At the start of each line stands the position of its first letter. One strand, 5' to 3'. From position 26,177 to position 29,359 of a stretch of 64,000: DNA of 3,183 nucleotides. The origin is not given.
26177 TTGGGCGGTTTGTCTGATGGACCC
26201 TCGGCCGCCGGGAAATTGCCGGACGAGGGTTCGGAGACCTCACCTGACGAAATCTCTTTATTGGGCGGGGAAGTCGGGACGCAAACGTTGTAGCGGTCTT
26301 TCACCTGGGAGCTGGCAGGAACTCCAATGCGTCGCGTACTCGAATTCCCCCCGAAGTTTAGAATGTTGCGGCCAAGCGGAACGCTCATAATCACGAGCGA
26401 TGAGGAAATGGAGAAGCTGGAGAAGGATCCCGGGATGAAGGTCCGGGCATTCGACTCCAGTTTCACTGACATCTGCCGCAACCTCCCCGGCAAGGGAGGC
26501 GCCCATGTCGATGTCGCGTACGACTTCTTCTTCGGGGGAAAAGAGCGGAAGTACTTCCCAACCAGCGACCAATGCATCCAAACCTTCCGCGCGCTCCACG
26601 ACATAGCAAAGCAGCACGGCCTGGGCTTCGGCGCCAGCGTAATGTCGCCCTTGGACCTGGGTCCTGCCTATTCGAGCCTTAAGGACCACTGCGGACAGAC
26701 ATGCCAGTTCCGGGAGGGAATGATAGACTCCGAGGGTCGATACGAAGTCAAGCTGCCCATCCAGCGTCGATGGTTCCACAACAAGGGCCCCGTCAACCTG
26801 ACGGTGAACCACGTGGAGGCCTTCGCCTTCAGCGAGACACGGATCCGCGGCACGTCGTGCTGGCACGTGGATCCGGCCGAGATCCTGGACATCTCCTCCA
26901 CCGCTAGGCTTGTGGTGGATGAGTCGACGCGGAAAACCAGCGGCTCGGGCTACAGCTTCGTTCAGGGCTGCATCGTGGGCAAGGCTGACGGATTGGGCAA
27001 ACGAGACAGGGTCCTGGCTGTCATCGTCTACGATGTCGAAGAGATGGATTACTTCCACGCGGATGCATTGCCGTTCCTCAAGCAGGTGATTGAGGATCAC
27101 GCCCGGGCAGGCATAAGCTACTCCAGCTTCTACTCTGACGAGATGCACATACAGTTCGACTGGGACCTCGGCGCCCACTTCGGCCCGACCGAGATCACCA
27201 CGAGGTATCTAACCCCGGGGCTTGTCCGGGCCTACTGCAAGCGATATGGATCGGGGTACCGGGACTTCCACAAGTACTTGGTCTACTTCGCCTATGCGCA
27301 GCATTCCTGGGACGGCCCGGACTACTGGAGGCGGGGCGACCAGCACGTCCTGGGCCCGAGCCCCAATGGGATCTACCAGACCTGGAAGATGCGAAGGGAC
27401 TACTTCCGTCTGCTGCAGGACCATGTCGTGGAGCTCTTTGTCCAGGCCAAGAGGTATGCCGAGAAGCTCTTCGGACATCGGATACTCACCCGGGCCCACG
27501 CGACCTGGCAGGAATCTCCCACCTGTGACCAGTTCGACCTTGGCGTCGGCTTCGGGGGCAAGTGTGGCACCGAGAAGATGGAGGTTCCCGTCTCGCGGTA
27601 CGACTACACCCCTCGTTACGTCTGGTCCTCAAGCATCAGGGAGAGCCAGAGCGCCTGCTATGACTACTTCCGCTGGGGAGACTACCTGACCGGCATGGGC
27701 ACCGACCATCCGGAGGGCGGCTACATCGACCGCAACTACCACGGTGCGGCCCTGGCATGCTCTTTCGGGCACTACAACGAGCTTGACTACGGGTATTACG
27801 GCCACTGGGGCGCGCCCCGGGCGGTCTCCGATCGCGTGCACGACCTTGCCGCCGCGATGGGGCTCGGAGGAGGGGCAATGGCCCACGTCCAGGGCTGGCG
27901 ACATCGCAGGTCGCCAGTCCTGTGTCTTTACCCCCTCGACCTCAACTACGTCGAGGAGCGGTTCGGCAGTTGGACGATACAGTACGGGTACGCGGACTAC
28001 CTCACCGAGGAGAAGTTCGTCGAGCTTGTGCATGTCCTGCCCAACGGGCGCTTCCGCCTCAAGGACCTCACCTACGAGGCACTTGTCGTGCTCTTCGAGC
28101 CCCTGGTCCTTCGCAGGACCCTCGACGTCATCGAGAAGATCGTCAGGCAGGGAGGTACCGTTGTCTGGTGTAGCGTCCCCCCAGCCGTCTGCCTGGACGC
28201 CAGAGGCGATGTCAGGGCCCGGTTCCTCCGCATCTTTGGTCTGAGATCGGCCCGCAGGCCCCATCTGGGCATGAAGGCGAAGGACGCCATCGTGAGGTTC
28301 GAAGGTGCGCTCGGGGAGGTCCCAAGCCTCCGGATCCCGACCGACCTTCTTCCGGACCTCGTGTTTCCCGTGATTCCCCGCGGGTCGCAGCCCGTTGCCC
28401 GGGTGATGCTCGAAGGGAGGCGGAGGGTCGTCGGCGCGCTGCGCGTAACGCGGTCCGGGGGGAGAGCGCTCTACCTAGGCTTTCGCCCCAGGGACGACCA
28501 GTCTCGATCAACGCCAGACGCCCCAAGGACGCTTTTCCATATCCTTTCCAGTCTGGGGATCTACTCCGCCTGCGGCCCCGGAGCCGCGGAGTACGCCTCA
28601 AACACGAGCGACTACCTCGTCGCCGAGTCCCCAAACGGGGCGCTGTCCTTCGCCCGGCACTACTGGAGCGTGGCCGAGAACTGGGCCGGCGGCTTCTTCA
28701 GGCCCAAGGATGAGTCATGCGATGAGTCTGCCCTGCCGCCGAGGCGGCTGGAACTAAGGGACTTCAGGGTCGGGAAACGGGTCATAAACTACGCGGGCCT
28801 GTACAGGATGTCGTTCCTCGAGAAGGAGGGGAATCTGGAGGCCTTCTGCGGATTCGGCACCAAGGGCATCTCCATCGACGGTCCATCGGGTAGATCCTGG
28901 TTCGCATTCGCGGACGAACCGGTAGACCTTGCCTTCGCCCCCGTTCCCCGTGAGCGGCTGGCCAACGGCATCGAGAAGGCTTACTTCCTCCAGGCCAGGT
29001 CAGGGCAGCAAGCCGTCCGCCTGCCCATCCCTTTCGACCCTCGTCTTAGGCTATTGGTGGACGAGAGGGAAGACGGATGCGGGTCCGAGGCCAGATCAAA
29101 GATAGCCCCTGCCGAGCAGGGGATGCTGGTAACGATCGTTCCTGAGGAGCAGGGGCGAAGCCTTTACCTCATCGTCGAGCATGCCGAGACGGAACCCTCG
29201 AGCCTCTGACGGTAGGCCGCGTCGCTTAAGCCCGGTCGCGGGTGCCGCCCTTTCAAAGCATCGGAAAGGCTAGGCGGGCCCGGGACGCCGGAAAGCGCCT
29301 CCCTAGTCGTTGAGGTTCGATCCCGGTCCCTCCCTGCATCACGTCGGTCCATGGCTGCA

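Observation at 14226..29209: Run of large, unassigned glycoside-hydrolase-like proteins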

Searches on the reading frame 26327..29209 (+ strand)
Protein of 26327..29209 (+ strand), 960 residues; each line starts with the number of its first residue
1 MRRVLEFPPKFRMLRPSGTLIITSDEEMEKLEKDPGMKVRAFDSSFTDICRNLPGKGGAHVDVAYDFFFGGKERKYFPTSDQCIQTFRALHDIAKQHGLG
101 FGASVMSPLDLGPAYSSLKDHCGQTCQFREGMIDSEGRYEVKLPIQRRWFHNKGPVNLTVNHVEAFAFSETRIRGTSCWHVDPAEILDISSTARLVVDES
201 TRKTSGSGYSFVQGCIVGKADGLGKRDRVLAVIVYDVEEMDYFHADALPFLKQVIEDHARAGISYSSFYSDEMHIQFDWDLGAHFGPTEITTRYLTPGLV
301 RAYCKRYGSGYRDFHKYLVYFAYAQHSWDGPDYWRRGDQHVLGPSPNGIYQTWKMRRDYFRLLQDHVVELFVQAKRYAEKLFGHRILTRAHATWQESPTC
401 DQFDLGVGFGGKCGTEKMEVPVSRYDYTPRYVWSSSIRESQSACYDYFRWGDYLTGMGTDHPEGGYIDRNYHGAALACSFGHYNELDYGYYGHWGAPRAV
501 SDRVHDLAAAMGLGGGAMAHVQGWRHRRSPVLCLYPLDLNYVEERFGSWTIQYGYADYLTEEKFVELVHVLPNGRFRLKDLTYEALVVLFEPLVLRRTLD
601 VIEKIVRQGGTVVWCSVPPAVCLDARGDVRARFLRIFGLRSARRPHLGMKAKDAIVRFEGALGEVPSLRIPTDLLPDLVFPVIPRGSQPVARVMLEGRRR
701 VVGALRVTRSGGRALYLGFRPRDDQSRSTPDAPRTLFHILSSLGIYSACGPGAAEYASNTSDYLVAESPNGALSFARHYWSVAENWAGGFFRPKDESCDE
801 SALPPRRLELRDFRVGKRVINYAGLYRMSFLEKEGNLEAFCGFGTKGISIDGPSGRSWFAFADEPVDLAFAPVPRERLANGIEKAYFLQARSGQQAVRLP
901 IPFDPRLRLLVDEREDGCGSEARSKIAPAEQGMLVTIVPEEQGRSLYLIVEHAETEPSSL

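Call 3: search_protein_families(library=pfam, proteins=[window:26327-29209:+], max_evalue=0.01)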
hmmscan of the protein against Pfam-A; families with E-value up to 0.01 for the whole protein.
window:26327-29209:+ (960 aa): 0 families

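Call 8: search_protein_families(library=ncbifam, proteins=[window:26327-29209:+], max_evalue=0.01)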
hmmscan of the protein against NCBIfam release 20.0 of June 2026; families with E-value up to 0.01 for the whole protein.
window:26327-29209:+ (960 aa): 0 families

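Call 11: search_solved_structures(query=window:26327-29209:+, max_evalue=1)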
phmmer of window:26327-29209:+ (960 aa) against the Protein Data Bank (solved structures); distinct sequences matched with E-value up to 1: 0.

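Call 16: find_homologous_proteins(query=window:26327-29209:+)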
Query window:26327-29209:+ (960 aa): 576 proteins with E <= 0.001 among 4898 candidates; the best 120 are listed.
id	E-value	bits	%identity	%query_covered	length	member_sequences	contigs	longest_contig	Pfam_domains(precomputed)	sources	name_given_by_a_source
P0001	0.0e+0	2248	100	99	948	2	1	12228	-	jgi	-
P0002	0.0e+0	1943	84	99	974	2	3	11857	-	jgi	-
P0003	0.0e+0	1151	54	99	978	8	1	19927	-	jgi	-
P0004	0.0e+0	1134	54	99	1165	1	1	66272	PF06439.19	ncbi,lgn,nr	ncbi:MAG: DUF1080 domain-containing protein [Armatimonadota bacterium]|nr:DUF1080 domain-containing 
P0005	0.0e+0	1130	55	98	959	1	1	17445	-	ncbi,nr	ncbi:MAG: hypothetical protein HY320_06780 [Armatimonadetes bacterium]|nr:hypothetical protein [Arma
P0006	0.0e+0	1127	54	98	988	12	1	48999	-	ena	-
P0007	0.0e+0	1121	54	99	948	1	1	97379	-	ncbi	-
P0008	0.0e+0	1115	53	98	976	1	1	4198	-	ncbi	-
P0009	0.0e+0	1109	54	98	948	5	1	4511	-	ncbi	-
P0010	0.0e+0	1108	53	99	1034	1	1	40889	-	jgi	-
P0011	0.0e+0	1102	52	98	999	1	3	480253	-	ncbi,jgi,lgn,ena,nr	ncbi:MAG TPA: hypothetical protein PL033_15080 [Candidatus Brocadiia bacterium]|nr:hypothetical prot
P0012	0.0e+0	1101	53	99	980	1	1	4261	-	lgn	-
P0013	0.0e+0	1099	53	99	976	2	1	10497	-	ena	-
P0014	0.0e+0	1095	52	98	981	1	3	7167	-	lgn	-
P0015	0.0e+0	1092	52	99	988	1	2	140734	-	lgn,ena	-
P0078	1.5e-209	717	40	94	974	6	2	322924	-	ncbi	ncbi:MAG: hypothetical protein ACYCWE_08535 [Eubacteriales bacterium]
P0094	1.0e-204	701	39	98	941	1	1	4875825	-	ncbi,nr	ncbi:MAG: hypothetical protein JSV65_19630 [Armatimonadota bacterium]|nr:MAG: hypothetical protein J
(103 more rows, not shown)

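Call 26: find_encoding_contigs(protein=P0094, flank=10000, max_places=2)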
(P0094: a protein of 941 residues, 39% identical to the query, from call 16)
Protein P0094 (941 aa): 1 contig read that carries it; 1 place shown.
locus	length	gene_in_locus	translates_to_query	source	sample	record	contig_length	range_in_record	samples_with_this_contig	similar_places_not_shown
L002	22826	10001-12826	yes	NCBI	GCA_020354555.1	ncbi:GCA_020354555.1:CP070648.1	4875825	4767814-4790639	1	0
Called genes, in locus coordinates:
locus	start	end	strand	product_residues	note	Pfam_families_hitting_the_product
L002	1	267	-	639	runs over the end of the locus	PF06480:FtsH_ext (weak), PF00004:AAA, PF07728:AAA_5 (weak), PF17862:AAA_lid_3, PF01434:Peptidase_M41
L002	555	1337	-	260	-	PF00733:Asn_synthase (weak)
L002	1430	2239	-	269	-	PF01946:Thi4, PF01494:FAD_binding_3, PF03486:HI0933_like (weak), PF00890:FAD_binding_2 (faint), PF01266:DAO (weak), PF12831:FAD_oxidored, PF13450:NAD_binding_8 (weak)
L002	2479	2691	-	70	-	PF02597:ThiS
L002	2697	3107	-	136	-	PF14464:Prok-JAB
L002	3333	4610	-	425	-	PF06245:DUF1015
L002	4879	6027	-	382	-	PF13240:Zn_Ribbon_1 (weak), PF13248:Zn_ribbon_3 (weak), PF00515:TPR_1 (faint), PF07719:TPR_2 (faint), PF13432:TPR_16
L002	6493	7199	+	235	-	-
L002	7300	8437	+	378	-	PF00384:Molybdopterin, PF01568:Molydop_binding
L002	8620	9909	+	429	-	PF04734:Ceramidase_alk (weak)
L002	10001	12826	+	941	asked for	-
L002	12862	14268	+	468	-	-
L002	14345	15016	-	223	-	PF22725:GFO_IDH_MocA_C3 (weak), PF02894:GFO_IDH_MocA_C (weak)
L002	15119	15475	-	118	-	PF01408:GFO_IDH_MocA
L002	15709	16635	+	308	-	PF01040:UbiA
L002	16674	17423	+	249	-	PF00657:Lipase_GDSL, PF13472:Lipase_GDSL_2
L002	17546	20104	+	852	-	PF04734:Ceramidase_alk, PF03417:AAT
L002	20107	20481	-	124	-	-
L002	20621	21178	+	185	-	PF01613:Flavin_Reduct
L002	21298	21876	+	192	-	PF07638:Sigma70_ECF (faint), PF04542:Sigma70_r2, PF08281:Sigma70_r4_2, PF04545:Sigma70_r4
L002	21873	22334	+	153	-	PF13490:zf-HC2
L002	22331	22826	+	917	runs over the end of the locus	-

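Call 27: find_encoding_contigs(protein=P0011, flank=10000, max_places=2)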
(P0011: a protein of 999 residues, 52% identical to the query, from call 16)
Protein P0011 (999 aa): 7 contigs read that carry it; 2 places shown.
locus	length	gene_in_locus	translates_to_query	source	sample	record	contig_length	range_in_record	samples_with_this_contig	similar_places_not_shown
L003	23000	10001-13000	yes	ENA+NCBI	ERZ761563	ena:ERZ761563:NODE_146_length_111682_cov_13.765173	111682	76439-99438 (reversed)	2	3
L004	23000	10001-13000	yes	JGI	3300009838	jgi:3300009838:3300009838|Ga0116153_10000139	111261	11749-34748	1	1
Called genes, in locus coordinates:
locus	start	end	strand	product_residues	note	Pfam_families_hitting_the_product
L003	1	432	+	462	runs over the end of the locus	PF01408:GFO_IDH_MocA, PF22725:GFO_IDH_MocA_C3 (faint), PF19051:GFO_IDH_MocA_C2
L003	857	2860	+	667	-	PF20581:DUF6785, PF20580:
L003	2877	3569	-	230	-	PF00834:Ribul_P_3_epim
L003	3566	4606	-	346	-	PF08240:ADH_N, PF16912:Glu_dehyd_C (weak), PF00107:ADH_zinc_N, PF13602:ADH_zinc_N_2 (weak)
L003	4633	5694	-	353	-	PF08240:ADH_N, PF00107:ADH_zinc_N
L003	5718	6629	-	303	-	PF01261:AP_endonuc_2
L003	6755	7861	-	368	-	PF02568:ThiI, PF03054:tRNA_Me_trans, PF24167:DUF7411 (weak), PF18297:NFACT-R_2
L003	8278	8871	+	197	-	PF07589:PEP_exosort_dom (weak)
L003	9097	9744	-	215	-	PF07589:PEP_exosort_dom (weak)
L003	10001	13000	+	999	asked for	-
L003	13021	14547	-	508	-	PF00133:tRNA-synt_1, PF01406:tRNA-synt_1e, PF09334:tRNA-synt_1g, PF00133:tRNA-synt_1, PF19303:Anticodon_3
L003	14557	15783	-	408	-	PF04468:PSP1, PF28472:PSP1_3rd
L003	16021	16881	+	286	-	PF01261:AP_endonuc_2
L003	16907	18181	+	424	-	PF07690:MFS_1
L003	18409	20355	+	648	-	PF08448:PAS_4 (weak), PF00989:PAS (weak), PF13188:PAS_8, PF08447:PAS_3 (weak), PF08448:PAS_4 (weak), PF13426:PAS_9, PF02518:HATPase_c, PF00072:Response_reg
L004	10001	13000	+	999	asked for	-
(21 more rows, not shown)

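Call 28: find_encoding_contigs(protein=P0078, flank=10000, max_places=2)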
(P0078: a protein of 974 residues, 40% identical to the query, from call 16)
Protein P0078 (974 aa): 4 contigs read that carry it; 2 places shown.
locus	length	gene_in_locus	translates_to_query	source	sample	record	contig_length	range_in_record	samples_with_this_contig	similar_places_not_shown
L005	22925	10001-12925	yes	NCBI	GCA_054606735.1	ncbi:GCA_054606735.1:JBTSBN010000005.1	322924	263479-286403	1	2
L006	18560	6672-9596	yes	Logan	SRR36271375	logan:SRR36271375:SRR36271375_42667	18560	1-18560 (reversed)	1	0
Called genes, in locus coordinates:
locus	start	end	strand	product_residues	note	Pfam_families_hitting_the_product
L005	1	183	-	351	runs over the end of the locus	PF02870:Methyltransf_1N (weak), PF01035:DNA_binding_1, PF00730:HhH-GPD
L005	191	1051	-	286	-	PF00590:TP_methylase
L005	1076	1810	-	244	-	PF05175:MTS, PF02475:TRM5-TYW2_MTfase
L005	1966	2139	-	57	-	PF00037:Fer4 (weak), PF12837:Fer4_6 (faint), PF13237:Fer4_10, PF14697:Fer4_21, PF12838:Fer4_7, PF13187:Fer4_9, PF12797:Fer4_2 (weak), PF00037:Fer4, +6 more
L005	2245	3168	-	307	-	PF04468:PSP1, PF28472:PSP1_3rd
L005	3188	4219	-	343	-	PF13177:DNA_pol3_delta2, PF00004:AAA (weak)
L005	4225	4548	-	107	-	PF06153:CdAMP_rec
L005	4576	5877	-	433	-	PF01276:OKR_DC_1, PF03711:OKR_DC_1_C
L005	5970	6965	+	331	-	PF14620:YPEB_PepSY1-2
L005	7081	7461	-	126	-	PF13646:HEAT_2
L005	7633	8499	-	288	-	PF00106:adh_short, PF13561:adh_short_C2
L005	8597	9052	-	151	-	PF07100:ASRT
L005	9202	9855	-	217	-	PF00702:Hydrolase, PF12710:HAD (weak), PF13419:HAD_2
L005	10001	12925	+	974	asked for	-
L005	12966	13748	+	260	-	PF01261:AP_endonuc_2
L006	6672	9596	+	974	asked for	-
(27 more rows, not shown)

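Call 34: predict_structure(alignment_id=A1)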
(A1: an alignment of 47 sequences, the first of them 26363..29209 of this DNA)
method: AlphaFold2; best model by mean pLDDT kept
length: 948 residues; sequences in the alignment: 47
mean_pLDDT: 89.9   pTM: 0.92
mean pLDDT of the five models: 89.9, 88.9, 87.9, 87.7, 87.5
residues with pLDDT >= 90: 666; 70-90: 225; 50-70: 46; < 50: 11
segments of 3 or more residues with pLDDT < 50: 402-405, 944-948
pLDDT, mean of each block of 10 residues (from residue 1): 78 94 91 92 85 77 91 98 95 91 90 95 97 89 90 97 93 97 97 87 97 96 95 97 98 92 82 78 96 95 95 69 86 95 95 96 98 86 75 59 50 78 86 90 85 71 92 86 84 93 90 95 94 84 94 97 96 97 97 98 96 86 98 95 96 93 95 98 96 98 96 74 93 94 95 96 90 70 77 94 95 96 94 94 86 96 90 94 88 94 85 93 94 93 51
secondary structure, 60 per line:
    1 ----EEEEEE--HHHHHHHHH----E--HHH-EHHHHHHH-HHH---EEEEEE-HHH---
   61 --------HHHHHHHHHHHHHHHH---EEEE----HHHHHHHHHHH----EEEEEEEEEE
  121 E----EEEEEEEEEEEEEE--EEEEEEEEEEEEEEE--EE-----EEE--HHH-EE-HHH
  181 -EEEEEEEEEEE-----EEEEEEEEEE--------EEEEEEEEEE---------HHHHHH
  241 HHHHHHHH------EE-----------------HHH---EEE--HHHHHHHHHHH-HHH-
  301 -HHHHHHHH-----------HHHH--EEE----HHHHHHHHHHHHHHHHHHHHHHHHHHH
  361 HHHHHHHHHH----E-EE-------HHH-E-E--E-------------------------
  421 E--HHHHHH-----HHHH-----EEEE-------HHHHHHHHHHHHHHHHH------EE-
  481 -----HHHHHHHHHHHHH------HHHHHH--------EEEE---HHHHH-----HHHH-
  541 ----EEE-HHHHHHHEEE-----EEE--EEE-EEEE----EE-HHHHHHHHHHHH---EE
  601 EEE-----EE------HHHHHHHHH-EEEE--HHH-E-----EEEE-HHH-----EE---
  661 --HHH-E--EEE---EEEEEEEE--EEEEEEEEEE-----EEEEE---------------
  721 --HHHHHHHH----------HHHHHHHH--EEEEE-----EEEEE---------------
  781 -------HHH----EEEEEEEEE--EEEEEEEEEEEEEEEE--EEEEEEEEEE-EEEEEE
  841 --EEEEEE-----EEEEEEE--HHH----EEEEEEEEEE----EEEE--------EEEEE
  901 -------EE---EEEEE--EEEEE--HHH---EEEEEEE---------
elements in order (helices of 4 or more, strands of 3 or more residues): E5-10 H13-21 H34-40 E48-53 H69-84 E88-91 H96-106 E111-121 E126-139 E142-156 E166-168 E182-192 E198-207 E216-225 H235-248 E280-282 H285-295 H302-309 H321-324 E327-329 H334-370 H424-429 H435-438 E444-447 H455-471 H486-498 H505-510 E519-522 H526-530 H536-539 E545-547 H549-555 E556-558 E564-566 E569-571 E573-576 H584-595 E599-603 H617-625 E627-630 E643-646 E670-672 E676-683 E686-695 E701-705 H723-730 H741-748 E751-755 E761-765 E795-803 E806-821 E824-833 E835-840 E843-848 E854-860 E870-879 E884-887 E896-900 E913-917 E920-924 E933-939

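Call 47: find_encoding_contigs(protein=P0007, flank=10000, max_places=2)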
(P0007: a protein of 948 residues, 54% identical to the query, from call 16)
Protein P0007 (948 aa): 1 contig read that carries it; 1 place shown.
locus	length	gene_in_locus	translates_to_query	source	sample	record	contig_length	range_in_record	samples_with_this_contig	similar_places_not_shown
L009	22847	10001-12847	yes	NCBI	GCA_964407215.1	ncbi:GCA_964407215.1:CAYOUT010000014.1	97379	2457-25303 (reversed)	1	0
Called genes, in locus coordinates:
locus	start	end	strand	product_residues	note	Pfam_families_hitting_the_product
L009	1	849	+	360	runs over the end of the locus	PF27226:AF_1845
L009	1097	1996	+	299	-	PF00005:ABC_tran, PF13191:AAA_16 (weak), PF13304:AAA_21 (weak), PF13732:DrrA1-3_C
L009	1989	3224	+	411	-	PF12679:ABC2_membrane_2, PF12698:ABC2_membrane_3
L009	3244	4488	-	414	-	PF07690:MFS_1, PF12832:MFS_1_like, PF00083:Sugar_tr (weak), PF07690:MFS_1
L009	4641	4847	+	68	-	PF01361:Tautomerase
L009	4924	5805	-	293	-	PF01656:CbiA, PF10609:ParA (weak), PF12838:Fer4_7 (faint), PF00037:Fer4 (faint), PF12797:Fer4_2 (faint), PF12837:Fer4_6 (faint), PF14697:Fer4_21 (weak), PF10609:ParA (weak), +2 more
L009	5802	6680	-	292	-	PF01656:CbiA, PF10609:ParA, PF12838:Fer4_7 (faint), PF00037:Fer4 (weak), PF12837:Fer4_6 (weak), PF14697:Fer4_21 (weak), PF13187:Fer4_9 (weak), PF00037:Fer4 (weak), +4 more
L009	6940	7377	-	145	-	-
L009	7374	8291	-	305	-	PF01656:CbiA, PF09140:MipZ (weak), PF10609:ParA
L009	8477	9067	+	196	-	PF13560:HTH_31, PF01381:HTH_3, PF13443:HTH_26 (weak), PF07883:Cupin_2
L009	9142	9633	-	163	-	-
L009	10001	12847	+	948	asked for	-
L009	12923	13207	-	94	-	PF21344:Zn_ribbon_LysW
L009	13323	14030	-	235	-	PF00486:Trans_reg_C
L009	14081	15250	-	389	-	PF04734:Ceramidase_alk (weak)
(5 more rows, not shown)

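Call 65: search_solved_structures(query=A1, max_evalue=5, show_alignments=2)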
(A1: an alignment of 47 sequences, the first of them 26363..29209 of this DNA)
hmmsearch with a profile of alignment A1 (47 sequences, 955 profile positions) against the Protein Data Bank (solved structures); distinct sequences matched with E-value up to 5: 6.
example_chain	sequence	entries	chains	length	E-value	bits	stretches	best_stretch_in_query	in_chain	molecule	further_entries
5gsl_A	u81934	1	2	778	0.0003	22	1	593-728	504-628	778aa long hypothetical beta-galactosidase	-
5gsm_A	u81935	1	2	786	0.00099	20.3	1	593-728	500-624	Exo-beta-D-glucosaminidase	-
5dfa_A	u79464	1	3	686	0.0054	17.9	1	593-730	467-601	Beta-galactosidase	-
4oif_A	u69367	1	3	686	0.0054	17.9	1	593-730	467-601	Beta-galactosidase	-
4uoq_A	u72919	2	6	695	0.023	15.8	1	586-741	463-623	BETA-GALACTOSIDASE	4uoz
4uni_A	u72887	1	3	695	0.023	15.8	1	586-741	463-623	BETA-GALACTOSIDASE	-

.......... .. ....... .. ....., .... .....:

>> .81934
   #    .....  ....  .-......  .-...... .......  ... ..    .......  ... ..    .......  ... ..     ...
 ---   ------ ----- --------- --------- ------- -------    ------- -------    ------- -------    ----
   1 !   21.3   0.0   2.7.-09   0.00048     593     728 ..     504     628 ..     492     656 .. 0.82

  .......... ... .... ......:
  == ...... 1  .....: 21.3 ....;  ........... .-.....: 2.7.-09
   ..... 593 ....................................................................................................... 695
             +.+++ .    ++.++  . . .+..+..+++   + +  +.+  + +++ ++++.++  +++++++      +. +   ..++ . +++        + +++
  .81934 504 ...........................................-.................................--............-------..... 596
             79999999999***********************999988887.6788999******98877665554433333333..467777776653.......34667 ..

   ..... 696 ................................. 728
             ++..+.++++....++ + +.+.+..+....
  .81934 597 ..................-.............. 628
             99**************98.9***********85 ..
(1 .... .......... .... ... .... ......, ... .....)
